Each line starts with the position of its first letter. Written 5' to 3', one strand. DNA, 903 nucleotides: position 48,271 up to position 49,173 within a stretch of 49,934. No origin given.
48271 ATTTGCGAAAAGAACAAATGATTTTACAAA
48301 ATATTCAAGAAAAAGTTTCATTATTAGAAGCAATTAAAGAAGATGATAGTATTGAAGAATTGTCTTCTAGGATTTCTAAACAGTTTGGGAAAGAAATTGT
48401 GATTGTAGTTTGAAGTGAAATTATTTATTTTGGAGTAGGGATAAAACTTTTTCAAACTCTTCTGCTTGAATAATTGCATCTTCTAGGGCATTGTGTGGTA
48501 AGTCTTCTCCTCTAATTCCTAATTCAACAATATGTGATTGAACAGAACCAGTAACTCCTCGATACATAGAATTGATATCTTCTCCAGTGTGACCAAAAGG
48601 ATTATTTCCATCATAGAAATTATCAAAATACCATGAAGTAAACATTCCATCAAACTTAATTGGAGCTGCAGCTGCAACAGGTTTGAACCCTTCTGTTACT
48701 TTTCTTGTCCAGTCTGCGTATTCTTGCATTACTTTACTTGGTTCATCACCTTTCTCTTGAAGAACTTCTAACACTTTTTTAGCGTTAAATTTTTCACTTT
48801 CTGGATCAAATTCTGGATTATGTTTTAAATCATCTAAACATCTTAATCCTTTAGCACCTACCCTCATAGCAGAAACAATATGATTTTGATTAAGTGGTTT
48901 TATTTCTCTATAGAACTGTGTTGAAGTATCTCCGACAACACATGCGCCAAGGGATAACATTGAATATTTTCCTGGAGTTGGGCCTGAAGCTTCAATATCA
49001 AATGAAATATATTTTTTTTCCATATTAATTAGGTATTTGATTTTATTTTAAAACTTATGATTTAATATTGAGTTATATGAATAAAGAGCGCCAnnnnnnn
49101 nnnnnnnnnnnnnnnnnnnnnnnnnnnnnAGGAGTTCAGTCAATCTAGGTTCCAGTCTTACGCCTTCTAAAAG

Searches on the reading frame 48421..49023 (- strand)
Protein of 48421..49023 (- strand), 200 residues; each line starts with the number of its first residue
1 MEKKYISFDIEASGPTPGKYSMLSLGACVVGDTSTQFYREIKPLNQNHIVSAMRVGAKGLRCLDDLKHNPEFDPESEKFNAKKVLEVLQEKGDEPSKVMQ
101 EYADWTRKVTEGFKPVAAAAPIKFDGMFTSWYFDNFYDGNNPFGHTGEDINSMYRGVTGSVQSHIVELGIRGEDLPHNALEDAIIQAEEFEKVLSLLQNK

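Call 15: search_protein_families(library=pfam, proteins=[window:48421-49023:-], max_evalue=0.01)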
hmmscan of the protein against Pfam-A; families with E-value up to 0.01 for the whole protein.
window:48421-49023:- (200 aa): 1 family
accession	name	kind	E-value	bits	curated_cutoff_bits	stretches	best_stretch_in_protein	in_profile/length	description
PF16473.11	Rv2179c-like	-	0.00026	21.2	27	1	5-192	2-175/177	3'-5' exoribonuclease Rv2179c-like domain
